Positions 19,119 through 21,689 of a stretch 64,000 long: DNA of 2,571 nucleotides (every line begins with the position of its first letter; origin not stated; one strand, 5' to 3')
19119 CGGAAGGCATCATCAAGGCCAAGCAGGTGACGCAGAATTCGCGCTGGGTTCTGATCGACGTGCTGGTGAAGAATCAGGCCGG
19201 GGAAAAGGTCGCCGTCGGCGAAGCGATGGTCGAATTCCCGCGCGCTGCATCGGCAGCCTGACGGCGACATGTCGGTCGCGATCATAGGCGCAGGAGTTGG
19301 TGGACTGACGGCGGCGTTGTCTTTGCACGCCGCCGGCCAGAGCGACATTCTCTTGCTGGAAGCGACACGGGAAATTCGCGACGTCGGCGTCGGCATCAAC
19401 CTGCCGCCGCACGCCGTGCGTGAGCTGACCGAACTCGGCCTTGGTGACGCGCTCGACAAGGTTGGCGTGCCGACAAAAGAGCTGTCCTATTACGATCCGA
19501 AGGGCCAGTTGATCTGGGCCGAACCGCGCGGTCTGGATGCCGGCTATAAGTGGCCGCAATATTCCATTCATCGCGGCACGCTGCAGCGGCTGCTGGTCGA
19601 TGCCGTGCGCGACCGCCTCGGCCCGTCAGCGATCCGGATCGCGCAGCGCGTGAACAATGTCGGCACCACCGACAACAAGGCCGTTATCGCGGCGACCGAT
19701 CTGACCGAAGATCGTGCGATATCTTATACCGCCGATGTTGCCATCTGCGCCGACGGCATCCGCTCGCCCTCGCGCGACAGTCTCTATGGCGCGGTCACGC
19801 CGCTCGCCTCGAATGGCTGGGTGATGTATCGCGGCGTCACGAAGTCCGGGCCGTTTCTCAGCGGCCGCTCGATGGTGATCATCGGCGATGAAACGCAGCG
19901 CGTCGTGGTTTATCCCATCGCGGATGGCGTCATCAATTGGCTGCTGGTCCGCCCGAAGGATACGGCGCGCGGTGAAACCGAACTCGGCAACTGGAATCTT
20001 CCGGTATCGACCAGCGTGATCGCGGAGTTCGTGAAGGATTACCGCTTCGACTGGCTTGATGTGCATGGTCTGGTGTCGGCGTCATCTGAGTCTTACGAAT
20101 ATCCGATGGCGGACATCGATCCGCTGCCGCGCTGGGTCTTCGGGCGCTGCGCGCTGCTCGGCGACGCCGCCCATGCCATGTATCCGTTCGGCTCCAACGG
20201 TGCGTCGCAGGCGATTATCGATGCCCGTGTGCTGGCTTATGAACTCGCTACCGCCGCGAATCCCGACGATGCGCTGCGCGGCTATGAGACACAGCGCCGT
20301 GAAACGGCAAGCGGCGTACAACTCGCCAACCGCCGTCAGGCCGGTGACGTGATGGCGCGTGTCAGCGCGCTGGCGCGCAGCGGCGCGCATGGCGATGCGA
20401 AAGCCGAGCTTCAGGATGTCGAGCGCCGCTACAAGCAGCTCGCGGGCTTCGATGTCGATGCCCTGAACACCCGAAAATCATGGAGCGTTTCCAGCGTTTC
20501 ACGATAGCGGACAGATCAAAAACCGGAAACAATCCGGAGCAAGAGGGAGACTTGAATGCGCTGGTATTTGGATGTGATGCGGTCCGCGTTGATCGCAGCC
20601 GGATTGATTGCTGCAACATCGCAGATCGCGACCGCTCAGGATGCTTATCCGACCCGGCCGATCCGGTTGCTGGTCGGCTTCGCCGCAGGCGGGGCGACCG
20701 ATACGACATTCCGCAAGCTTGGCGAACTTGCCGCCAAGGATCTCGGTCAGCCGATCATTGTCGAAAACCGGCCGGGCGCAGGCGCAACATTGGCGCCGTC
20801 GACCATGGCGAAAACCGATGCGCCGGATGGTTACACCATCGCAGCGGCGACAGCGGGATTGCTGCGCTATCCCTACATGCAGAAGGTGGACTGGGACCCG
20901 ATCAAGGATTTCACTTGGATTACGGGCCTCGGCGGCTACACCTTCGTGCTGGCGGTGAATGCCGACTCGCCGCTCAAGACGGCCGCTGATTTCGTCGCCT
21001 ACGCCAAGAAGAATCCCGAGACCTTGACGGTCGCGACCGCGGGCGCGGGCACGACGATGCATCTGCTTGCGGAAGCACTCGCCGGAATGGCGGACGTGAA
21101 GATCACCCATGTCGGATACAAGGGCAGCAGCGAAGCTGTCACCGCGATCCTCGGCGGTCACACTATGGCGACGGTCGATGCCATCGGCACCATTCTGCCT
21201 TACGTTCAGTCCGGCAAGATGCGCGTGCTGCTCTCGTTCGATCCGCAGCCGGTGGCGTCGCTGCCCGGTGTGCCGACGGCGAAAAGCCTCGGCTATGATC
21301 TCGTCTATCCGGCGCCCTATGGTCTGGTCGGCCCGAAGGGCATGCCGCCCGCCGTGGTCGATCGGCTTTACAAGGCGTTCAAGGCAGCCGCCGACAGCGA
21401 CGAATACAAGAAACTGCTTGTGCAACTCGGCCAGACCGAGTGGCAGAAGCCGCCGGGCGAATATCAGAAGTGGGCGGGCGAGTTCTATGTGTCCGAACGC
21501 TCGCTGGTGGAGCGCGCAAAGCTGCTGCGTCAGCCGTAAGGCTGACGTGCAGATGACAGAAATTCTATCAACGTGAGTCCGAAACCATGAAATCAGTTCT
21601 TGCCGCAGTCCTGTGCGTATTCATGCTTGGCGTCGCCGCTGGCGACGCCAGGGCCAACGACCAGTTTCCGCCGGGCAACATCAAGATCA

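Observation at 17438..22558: IclR-controlled cluster: HadAB-like hydratase pair, PhzS-like monooxygenase and two Bug receptors, with no CoA ligase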

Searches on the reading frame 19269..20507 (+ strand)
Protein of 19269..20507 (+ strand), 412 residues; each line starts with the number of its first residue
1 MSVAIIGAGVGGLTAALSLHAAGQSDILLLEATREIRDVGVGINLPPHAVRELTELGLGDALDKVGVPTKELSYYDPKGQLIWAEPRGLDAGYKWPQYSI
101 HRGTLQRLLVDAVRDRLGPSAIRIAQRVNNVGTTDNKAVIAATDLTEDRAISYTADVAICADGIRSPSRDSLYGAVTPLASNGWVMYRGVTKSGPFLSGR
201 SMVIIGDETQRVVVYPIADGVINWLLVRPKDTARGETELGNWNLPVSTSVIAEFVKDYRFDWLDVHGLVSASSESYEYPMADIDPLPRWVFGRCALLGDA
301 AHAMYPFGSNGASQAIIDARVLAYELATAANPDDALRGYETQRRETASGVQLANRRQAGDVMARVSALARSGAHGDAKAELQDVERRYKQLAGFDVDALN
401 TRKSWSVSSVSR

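Call 4: search_protein_families(library=pfam, proteins=[window:19269-20507:+])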
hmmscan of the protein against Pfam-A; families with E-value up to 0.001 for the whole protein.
window:19269-20507:+ (412 aa): 5 families
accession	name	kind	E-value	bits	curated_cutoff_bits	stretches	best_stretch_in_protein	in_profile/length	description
PF01494.25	FAD_binding_3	-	7.6e-20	71.9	22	1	2-349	3-344/349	FAD binding domain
PF00890.30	FAD_binding_2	-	0.00023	20.9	20.4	1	3-35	2-33/414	FAD binding domain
PF07992.20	Pyr_redox_2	-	0.00059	19.8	26.1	1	1-41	1-40/291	Pyridine nucleotide-disulphide oxidoreductase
PF01266.30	DAO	-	0.00079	19.5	27.9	1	3-35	2-33/353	FAD dependent oxidoreductase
PF04820.20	Trp_halogenase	-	0.00089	18.6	21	0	3-70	2-73/458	Tryptophan halogenase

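Call 5: search_protein_families(library=ncbifam, proteins=[window:19269-20507:+])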
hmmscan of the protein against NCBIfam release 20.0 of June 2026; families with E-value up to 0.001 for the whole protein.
window:19269-20507:+ (412 aa): 51 families (the best 25 are shown)
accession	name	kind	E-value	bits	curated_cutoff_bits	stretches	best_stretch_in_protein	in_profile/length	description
NF005720.0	PRK07538.1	subfamily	4.5e-141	470.6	400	1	1-404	3-416/418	hypothetical protein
NF033623.1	urate_HpxO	equivalog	9.1e-42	143.3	500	1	3-364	2-349/381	FAD-dependent urate hydroxylase HpxO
NF005313.0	PRK06847.1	subfamily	2.3e-41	142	372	1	2-352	6-342/375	hypothetical protein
NF005243.0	PRK06753.1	equivalog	1e-38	133.2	365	1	1-353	1-330/374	hypothetical protein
NF006021.0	PRK08163.1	equivalog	2.1e-37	129.1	459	1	2-361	7-356/398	3-hydroxybenzoate 6-monooxygenase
TIGR03219.1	salicylate_mono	equivalog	2.1e-29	102.5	446.35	1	1-370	1-382/414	salicylate 1-monooxygenase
NF005566.0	PRK07236.1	subfamily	4.2e-27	95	333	2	2-192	8-179/386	hypothetical protein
NF005062.0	PRK06475.1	equivalog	1.2e-26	93.5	524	1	2-350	5-350/401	FAD-binding protein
NF004829.0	PRK06183.1-3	subfamily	7.9e-21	74.4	390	2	2-185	10-195/520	bifunctional 3-(3-hydroxy-phenyl)propionate/3-hydroxycinnamic acid hydroxylase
NF004831.0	PRK06183.1-5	equivalog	3.1e-17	62.2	546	2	2-172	10-177/568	bifunctional 3-(3-hydroxy-phenyl)propionate/3-hydroxycinnamic acid hydroxylase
NF005761.0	PRK07588.1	equivalog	8e-17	61.2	454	1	1-356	1-344/392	FAD-binding domain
TIGR01988.1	Ubi-OHases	subfamily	7.2e-16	58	224.65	2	273-347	260-339/387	ubiquinone biosynthesis hydroxylase, UbiH/UbiF/VisC/COQ6 family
NF033476.1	tet_destruct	subfamily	1.6e-15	57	550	2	3-171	6-164/386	tetracycline destructase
NF006002.0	PRK08132.1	subfamily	2e-15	56.2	416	2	2-172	27-193/552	FAD-dependent oxidoreductase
NF005452.0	PRK07045.1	equivalog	1.2e-13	50.8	397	1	3-347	8-344/388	putative monooxygenase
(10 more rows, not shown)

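Call 6: search_solved_structures(query=window:19269-20507:+, max_evalue=1e-10)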
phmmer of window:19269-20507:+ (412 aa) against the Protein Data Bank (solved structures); distinct sequences matched with E-value up to 1e-10: 27.
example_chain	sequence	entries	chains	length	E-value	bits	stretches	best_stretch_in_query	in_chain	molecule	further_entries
3c96_A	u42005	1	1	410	2.6e-88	299.8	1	3-365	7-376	Flavin-containing monooxygenase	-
2rgj_A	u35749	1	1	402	2.6e-88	299.8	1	3-365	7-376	Flavin-containing monooxygenase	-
5eow_A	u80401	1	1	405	6.5e-26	94.3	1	2-192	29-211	6-hydroxynicotinate 3-monooxygenase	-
8uiq_A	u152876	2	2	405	9e-26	93.9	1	2-192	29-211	6-hydroxynicotinate 3-monooxygenase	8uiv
8x38_A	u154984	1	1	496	1.7e-25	93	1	3-381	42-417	Decarboxylative Vanillate 1-Hydroxylase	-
8rqh_A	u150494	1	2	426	4.9e-25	91.5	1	3-360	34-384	Tropone 2-monooxygenase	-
8gsm_G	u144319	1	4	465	2.4e-24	89.2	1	3-352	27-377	4-hydroxybenzoate decarboxylase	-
5evy_X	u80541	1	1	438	1.7e-23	86.4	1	2-362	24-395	Salicylate hydroxylase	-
4bjy_A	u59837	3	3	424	1.1e-22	83.8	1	3-325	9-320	PROBABLE SALICYLATE MONOOXYGENASE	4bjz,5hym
4bk2_A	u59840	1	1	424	1.1e-22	83.7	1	3-325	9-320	PROBABLE SALICYLATE MONOOXYGENASE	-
4bk1_A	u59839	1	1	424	1.4e-22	83.4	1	3-325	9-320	PROBABLE SALICYLATE MONOOXYGENASE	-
3rp6_A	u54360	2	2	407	1.6e-22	83.2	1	2-357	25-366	flavoprotein monooxygenase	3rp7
4bk3_A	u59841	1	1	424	1.6e-22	83.1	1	3-325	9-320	PROBABLE SALICYLATE MONOOXYGENASE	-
3rp8_A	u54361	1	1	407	4.5e-22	81.7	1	2-357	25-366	flavoprotein monooxygenase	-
8r2t_A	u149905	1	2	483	7.7e-22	80.9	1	3-327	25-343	FAD-binding domain-containing protein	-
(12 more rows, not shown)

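Call 23: find_homologous_proteins(query=window:19269-20507:+)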
Query window:19269-20507:+ (412 aa): 8000 proteins with E <= 0.001 among 8000 candidates; the best 120 are listed.
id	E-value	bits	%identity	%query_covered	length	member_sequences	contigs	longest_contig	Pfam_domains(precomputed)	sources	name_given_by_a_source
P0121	9.3e-268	906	99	100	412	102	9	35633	PF01494.26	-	-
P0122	3.3e-244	828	91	100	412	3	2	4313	PF01494.26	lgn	-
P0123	1.9e-241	819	90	100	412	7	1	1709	PF01494.26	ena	-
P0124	4.3e-240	814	88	100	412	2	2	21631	PF01494.26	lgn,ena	-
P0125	4.9e-239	811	89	100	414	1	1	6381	PF01494.26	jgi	jgi:2-polyprenyl-6-methoxyphenol hydroxylase-like FAD-dependent oxidoreductase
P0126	1.6e-238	809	88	100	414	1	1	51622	PF01494.26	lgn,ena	-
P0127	7.0e-238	807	88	100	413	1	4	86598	PF01494.26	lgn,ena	-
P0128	8.8e-238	807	88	100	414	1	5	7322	PF00890.31,PF01494.26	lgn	-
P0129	1.0e-237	807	88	100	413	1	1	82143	PF01494.26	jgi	jgi:2-polyprenyl-6-methoxyphenol hydroxylase-like FAD-dependent oxidoreductase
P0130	1.2e-237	806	88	100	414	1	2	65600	PF01494.26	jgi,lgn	-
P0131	1.7e-237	806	88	100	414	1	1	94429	PF00890.31,PF01494.26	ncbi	-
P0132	2.0e-237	806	88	100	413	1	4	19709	PF01494.26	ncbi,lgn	ncbi:MAG: FAD-dependent monooxygenase [Afipia sp.]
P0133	2.5e-237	805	88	100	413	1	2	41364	PF01494.26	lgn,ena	-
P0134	8.7e-237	804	88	100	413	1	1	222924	PF01494.26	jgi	jgi:5-methylphenazine-1-carboxylate 1-monooxygenase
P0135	9.4e-237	804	88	100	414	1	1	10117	PF00890.31,PF01494.26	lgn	-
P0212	5.0e-196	669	73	100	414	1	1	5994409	PF01266.31,PF01593.31,PF00890.31,PF01494.26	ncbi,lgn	ncbi:2-polyprenyl-6-methoxyphenol hydroxylase-like FAD-dependent oxidoreductase [Nitrobacteraceae ba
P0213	3.0e-195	667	72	99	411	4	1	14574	PF01266.31,PF01494.26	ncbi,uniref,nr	ncbi:FAD-dependent monooxygenase [Tardiphaga sp.]|uniref:FAD-dependent monooxygenase n=1 Tax=Tardiph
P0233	1.2e-190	652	70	100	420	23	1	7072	PF01494.26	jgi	jgi:5-methylphenazine-1-carboxylate 1-monooxygenase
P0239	2.7e-189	647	72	98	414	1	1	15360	PF01494.26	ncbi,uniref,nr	ncbi:FAD-dependent monooxygenase [Bradyrhizobium sp. NAS80.1]|uniref:FAD-dependent monooxygenase n=1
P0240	5.0e-189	646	72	99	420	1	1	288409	PF01266.31,PF04820.21,PF01494.26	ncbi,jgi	jgi:2-polyprenyl-6-methoxyphenol hydroxylase-like FAD-dependent oxidoreductase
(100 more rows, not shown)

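Call 24: find_encoding_contigs(protein=P0213, flank=8000, max_places=2)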
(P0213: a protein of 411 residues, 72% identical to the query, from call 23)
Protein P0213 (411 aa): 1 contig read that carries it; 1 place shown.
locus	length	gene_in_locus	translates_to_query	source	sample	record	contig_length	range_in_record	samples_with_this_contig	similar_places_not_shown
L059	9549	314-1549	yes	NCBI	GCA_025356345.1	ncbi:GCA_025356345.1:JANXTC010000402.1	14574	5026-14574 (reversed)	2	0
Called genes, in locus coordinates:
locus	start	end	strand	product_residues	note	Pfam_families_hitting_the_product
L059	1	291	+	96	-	PF01575:MaoC_dehydratas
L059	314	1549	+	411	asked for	PF01266:DAO (faint), PF01494:FAD_binding_3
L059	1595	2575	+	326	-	PF03401:TctC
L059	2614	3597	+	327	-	PF03401:TctC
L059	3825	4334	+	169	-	PF00563:EAL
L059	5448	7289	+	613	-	PF00122:E1-E2_ATPase, PF00702:Hydrolase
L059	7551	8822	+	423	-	PF00939:Na_sulph_symp, PF02040:ArsB, PF03600:CitMHS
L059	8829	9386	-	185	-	-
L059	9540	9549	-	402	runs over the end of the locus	PF13458:Peripla_BP_6, PF13433:Peripla_BP_5 (faint), PF01094:ANF_receptor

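Call 25: find_encoding_contigs(protein=P0239, flank=8000, max_places=2)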
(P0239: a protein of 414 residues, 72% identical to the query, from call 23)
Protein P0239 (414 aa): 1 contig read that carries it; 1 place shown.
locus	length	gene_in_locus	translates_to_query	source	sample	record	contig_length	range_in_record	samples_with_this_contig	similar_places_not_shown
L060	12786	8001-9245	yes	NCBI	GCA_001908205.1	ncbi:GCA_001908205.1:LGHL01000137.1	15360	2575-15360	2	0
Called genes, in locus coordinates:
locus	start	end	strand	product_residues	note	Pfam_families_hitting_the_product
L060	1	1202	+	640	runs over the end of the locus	PF00501:AMP-binding, PF13193:AMP-binding_C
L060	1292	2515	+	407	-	PF00067:p450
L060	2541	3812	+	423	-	PF00108:Thiolase_N, PF02803:Thiolase_C, PF22691:Thiolase_C_1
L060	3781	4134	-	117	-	-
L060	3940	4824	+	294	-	PF12146:Hydrolase_4, PF00561:Abhydrolase_1, PF12697:Abhydrolase_6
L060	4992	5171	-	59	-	-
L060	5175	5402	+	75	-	-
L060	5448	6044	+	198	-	PF00561:Abhydrolase_1 (weak), PF12146:Hydrolase_4 (weak), PF12697:Abhydrolase_6 (weak)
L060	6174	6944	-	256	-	PF09339:HTH_IclR, PF01614:IclR_C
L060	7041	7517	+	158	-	PF13452:FAS1_DH_region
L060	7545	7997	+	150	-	PF01575:MaoC_dehydratas, PF13452:FAS1_DH_region (faint)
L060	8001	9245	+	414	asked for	PF01494:FAD_binding_3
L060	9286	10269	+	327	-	PF03401:TctC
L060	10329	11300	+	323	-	PF03401:TctC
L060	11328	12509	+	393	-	PF02515:CoA_transf_3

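Call 26: find_encoding_contigs(protein=P0212, flank=8000, max_places=2)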
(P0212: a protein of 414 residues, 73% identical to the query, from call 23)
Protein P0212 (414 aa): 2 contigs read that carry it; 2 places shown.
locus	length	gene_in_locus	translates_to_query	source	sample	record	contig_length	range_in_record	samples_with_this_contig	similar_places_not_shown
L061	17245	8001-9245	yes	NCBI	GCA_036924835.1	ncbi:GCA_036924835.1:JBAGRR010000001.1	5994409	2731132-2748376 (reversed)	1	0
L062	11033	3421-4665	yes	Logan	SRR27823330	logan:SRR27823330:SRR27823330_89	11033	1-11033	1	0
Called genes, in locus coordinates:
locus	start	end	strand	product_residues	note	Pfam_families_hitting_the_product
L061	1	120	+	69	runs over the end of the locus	PF00313:CSD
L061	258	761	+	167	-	-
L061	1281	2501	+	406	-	PF01757:Acyl_transf_3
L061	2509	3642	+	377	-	PF12704:MacB_PCD, PF02687:FtsX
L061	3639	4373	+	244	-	PF00005:ABC_tran, PF02463:SMC_N (faint), PF13304:AAA_21 (weak)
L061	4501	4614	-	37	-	-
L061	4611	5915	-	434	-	PF07813:LTXXQ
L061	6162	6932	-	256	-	PF09339:HTH_IclR, PF01614:IclR_C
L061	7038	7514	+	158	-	PF13452:FAS1_DH_region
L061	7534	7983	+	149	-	PF01575:MaoC_dehydratas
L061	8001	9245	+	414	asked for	PF00890:FAD_binding_2 (faint), PF01266:DAO (faint), PF01494:FAD_binding_3, PF01593:Amino_oxidase (faint)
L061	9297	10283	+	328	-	PF03401:TctC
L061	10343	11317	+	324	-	PF03401:TctC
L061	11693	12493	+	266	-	PF00583:Acetyltransf_1 (weak), PF13673:Acetyltransf_10 (weak), PF13508:Acetyltransf_7 (weak), PF08445:FR47 (weak)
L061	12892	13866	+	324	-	PF13379:NMT1_2, PF09084:NMT1, PF12974:Phosphonate-bd, PF16868:NMT1_3 (weak)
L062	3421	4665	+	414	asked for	PF00890:FAD_binding_2 (faint), PF01266:DAO (faint), PF01494:FAD_binding_3, PF01593:Amino_oxidase (faint)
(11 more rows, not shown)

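Call 33: search_protein_families(library=pfam, proteins=[L060:11328-12509:+])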
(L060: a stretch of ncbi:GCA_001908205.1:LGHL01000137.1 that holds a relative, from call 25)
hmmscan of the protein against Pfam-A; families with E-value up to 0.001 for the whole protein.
L060:11328-12509:+ (393 aa): 1 family
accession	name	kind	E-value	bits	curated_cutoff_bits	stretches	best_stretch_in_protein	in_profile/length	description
PF02515.22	CoA_transf_3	-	4.2e-101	339.1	23.3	1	8-367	2-366/366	CoA-transferase family III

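Call 56: search_solved_structures(query=window:19269-20507:+, max_evalue=1e-50, show_alignments=1)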
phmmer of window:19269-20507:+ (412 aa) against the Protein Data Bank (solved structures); distinct sequences matched with E-value up to 1e-50: 2.
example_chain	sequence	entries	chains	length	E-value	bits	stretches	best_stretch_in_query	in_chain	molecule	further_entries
3c96_A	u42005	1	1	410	2.6e-88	299.8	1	3-365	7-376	Flavin-containing monooxygenase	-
2rgj_A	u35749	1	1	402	2.6e-88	299.8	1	3-365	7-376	Flavin-containing monooxygenase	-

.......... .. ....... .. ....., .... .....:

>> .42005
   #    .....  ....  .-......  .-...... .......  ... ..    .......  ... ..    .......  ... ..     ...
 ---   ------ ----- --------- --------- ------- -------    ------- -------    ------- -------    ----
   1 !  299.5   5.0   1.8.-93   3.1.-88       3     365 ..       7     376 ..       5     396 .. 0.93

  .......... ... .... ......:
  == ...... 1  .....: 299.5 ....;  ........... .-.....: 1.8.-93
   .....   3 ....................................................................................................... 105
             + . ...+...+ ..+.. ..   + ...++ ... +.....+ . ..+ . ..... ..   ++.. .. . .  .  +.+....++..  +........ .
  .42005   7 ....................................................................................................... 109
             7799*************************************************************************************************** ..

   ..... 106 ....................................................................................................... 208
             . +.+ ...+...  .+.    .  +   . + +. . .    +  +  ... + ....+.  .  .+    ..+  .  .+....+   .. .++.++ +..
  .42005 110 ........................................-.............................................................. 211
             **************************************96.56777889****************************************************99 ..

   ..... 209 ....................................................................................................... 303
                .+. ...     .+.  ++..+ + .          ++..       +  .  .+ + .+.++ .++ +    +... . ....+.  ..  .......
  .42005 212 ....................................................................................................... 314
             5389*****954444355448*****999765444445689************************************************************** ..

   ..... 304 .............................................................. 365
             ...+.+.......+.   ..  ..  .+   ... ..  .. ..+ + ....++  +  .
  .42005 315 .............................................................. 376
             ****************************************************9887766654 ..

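Call 80: search_protein_families(library=ncbifam, proteins=[L060:11328-12509:+], max_evalue=1e-10)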
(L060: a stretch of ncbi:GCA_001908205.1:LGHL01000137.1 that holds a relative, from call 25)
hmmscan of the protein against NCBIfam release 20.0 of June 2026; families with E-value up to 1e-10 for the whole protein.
L060:11328-12509:+ (393 aa): 7 families
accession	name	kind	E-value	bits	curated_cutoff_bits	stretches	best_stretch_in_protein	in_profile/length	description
NF052585.1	SucGlutTfsCaiB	equivalog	1.7e-66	224.4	750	1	3-375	4-389/394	succinate--glutarate CoA-transferase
NF008511.0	PRK11430.1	equivalog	7.6e-56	189.9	522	1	4-326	7-336/381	CoA:oxalate CoA-transferase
NF041294.1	Scnl_mescCoAtase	equivalog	1.4e-55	189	700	1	6-371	3-380/381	succinyl-CoA:mesaconate CoA-transferase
NF003809.0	PRK05398.1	subfamily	1e-51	175.8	442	2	5-204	3-204/416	formyl-CoA transferase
TIGR03253.1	oxalate_frc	equivalog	5.1e-49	167.1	504.2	2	6-204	3-203/416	formyl-CoA transferase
NF002914.1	PRK03525.1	equivalog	8.2e-23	81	413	1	7-385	10-392/400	L-carnitine CoA-transferase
TIGR04253.1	mesacon_CoA_iso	equivalog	3.4e-18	65.8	725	1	8-200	4-194/403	2-methylfumaryl-CoA isomerase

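Call 81: find_encoding_contigs(protein=P0240, flank=7000, max_places=1)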
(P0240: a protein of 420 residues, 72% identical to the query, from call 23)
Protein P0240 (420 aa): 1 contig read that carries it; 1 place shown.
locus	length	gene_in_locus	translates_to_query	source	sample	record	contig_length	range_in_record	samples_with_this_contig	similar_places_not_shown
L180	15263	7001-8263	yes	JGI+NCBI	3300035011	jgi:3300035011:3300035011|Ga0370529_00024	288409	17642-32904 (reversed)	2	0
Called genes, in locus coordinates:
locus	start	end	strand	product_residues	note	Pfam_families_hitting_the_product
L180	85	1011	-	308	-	PF05235:CHAD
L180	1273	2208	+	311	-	PF04199:Cyclase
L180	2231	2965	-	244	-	PF01988:VIT1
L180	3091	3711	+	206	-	PF13098:Thioredoxin_2 (faint), PF13462:Thioredoxin_4, PF01323:DSBA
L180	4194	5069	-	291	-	PF04909:Amidohydro_2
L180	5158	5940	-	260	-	PF09339:HTH_IclR, PF01614:IclR_C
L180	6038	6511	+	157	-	PF13452:FAS1_DH_region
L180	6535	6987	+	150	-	PF01575:MaoC_dehydratas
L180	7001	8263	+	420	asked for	PF01266:DAO (faint), PF01494:FAD_binding_3, PF04820:Trp_halogenase (faint)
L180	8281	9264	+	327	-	PF03401:TctC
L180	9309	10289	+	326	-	PF03401:TctC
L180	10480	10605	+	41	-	PF00444:Ribosomal_L36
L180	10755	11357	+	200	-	PF13428:TPR_14 (faint), PF14559:TPR_19 (faint), PF25058:ARM_TT21 (faint), PF00515:TPR_1 (faint), PF07719:TPR_2 (faint), PF13174:TPR_6 (faint), PF13371:TPR_9 (weak), PF13432:TPR_16 (weak), +4 more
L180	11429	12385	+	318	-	PF00561:Abhydrolase_1, PF12146:Hydrolase_4, PF12697:Abhydrolase_6, PF06821:Ser_hydrolase (faint)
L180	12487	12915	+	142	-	PF02566:OsmC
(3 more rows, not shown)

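Call 82: find_encoding_contigs(protein=P0233, flank=7000, max_places=1)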
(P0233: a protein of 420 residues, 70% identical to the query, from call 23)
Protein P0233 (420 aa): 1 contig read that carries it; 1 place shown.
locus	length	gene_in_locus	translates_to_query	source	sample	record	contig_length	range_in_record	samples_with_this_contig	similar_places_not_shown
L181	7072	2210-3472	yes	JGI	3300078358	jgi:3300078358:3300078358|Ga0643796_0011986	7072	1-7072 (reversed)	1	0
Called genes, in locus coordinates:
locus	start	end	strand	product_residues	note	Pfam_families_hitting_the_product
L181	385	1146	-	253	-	PF09339:HTH_IclR, PF01614:IclR_C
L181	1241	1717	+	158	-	PF13452:FAS1_DH_region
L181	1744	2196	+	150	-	PF01575:MaoC_dehydratas, PF13452:FAS1_DH_region (faint)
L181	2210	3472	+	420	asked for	PF01494:FAD_binding_3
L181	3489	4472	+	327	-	PF03401:TctC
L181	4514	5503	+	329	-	PF03401:TctC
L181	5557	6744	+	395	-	PF02515:CoA_transf_3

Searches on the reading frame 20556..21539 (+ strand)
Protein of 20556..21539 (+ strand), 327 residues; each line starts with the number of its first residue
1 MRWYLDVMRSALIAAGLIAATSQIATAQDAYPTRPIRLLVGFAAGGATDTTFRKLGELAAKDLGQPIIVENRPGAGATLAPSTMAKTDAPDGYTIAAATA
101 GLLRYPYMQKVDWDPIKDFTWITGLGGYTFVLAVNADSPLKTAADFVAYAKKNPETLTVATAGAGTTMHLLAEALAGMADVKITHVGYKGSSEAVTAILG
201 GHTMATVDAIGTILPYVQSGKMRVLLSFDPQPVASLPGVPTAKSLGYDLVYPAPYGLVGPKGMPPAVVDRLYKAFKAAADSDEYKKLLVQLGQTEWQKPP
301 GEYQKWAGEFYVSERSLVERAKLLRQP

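Call 4: search_protein_families(library=pfam, proteins=[window:20556-21539:+])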
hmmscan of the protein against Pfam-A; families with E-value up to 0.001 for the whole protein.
window:20556-21539:+ (327 aa): 2 families
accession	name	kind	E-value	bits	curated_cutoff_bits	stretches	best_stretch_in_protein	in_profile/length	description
PF03401.19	TctC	-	5.2e-68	230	27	1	52-320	2-271/274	Tripartite tricarboxylate transporter family receptor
PF12974.12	Phosphonate-bd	-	0.00027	20.8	27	0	123-298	80-236/242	ABC transporter, phosphonate, periplasmic substrate-binding protein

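Call 5: search_protein_families(library=ncbifam, proteins=[window:20556-21539:+])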
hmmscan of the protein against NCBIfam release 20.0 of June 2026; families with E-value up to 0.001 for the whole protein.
window:20556-21539:+ (327 aa): 0 families

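Call 22: search_solved_structures(query=window:20556-21539:+, max_evalue=0.00001)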
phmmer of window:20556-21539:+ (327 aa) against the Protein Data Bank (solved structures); distinct sequences matched with E-value up to 0.00001: 11.
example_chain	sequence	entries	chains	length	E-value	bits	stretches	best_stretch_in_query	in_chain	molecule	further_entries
2dvz_A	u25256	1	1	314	8.1e-46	160.2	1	28-320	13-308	Putative exported protein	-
7ndr_A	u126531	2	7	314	1.6e-37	133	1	33-294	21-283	Tripartite tricarboxylate transporter substrate binding protein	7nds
2qpq_A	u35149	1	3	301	7.7e-37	130.7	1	30-306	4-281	protein Bug27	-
2f5x_A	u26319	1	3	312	2.1e-35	126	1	30-293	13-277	BugD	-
8hka_A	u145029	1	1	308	3e-35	125.5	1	34-293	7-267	Periplasmic terephthalate binding protein (TBP)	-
8hk9_D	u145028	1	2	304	4e-35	125.1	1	35-293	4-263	Periplasmic terephthalate binding protein (TBP)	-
25hk_A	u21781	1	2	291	1.5e-34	123.2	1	30-291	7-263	Tripartite tricarboxylate transporter substrate binding protein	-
8hkb_A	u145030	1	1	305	2.7e-34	122.4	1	35-293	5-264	Periplasmic terephthalate binding protein (TBP)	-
4x9t_A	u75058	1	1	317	6.3e-33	117.9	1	26-274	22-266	Uncharacterized protein UPF0065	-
6hke_A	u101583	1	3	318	1.5e-30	110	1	28-293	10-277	Possible TctC subunit of the Tripartite Tricarboxylate Transport(TTT) Family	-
5oei_A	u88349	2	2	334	1e-29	107.4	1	30-300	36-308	Uncharacterized protein family UPF0065:Tat pathway signal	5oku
